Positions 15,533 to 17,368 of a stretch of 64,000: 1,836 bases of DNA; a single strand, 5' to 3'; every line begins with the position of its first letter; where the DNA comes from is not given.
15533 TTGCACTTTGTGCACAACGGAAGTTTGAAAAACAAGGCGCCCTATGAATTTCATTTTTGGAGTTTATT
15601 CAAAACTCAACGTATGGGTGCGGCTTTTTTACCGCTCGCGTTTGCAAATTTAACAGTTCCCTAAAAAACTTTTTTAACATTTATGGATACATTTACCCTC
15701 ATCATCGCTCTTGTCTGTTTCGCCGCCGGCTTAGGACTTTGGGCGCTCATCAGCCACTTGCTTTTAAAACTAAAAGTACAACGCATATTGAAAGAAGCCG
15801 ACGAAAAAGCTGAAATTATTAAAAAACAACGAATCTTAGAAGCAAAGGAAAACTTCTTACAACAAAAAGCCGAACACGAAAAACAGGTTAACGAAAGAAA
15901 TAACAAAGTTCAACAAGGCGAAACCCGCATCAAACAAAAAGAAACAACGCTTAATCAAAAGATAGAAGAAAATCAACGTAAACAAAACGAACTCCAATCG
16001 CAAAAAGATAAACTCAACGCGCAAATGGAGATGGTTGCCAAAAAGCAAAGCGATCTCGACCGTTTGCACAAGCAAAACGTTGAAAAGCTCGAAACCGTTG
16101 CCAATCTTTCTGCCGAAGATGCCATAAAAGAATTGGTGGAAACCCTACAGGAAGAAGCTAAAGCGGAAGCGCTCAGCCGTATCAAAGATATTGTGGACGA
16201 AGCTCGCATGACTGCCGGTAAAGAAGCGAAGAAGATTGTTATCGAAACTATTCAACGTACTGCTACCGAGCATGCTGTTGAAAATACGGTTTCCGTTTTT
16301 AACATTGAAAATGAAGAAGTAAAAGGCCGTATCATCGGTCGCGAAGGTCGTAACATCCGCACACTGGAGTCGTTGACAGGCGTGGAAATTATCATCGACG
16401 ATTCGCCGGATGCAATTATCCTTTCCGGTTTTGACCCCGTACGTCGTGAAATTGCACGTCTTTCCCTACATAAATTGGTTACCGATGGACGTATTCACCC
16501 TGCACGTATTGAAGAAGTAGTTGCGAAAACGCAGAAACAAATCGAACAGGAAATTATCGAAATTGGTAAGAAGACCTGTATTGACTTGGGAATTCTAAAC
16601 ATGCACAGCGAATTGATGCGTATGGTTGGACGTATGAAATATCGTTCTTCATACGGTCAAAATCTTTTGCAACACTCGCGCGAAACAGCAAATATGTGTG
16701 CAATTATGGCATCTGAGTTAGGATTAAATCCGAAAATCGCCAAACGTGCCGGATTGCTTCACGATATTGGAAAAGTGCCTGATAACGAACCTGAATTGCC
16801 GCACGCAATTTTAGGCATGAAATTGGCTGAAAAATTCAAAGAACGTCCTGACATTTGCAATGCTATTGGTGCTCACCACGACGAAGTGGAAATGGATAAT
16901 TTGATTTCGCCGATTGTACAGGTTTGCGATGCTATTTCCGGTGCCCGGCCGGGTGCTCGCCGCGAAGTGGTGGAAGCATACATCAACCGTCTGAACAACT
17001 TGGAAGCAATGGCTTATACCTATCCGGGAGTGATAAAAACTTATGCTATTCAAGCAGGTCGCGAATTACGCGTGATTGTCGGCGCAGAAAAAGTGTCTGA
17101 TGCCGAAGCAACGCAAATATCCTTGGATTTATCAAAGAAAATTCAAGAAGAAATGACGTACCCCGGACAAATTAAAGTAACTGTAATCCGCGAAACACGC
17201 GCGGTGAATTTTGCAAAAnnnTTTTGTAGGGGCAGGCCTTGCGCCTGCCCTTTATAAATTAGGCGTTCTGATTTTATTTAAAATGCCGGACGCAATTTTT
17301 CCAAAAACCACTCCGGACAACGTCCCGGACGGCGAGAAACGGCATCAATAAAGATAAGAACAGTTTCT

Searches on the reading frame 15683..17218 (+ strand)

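Call 34: search_protein_families(library=padloc, proteins=[window:15683-17218:+], max_evalue=0.00001)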
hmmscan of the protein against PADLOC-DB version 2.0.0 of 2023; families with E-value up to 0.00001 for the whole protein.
window:15683-17218:+ (512 aa): 3 families
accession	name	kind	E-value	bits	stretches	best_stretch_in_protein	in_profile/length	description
PDLC01765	Cas3c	-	5.1e-09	33.6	1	307-405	6-98/612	-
PDLC01254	Cas3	-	2.7e-06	25.7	1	323-402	4-91/164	CAS-I; effector_G3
PDLC00940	Cas3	-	7.6e-06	24.2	0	328-423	1-125/178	CRISPR-associated endonuclease Cas3-HD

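Call 36: search_protein_families(library=pfam, proteins=[window:15683-17218:+], max_evalue=0.0001)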
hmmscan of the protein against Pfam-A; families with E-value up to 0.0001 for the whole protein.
window:15683-17218:+ (512 aa): 4 families
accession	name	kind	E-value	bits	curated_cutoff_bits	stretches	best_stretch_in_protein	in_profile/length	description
PF12072.13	RNase_Y_N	-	2e-35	122.5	32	1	31-197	35-201/201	RNase Y N-terminal region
PF01966.28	HD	-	5.5e-19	69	22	1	329-419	2-114/116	HD domain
PF00013.35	KH_1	-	5.4e-08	32.9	21.5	1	213-259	10-61/66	KH domain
PF08668.18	HDOD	-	4.5e-06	26.7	22.9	0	311-365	78-133/196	HDOD domain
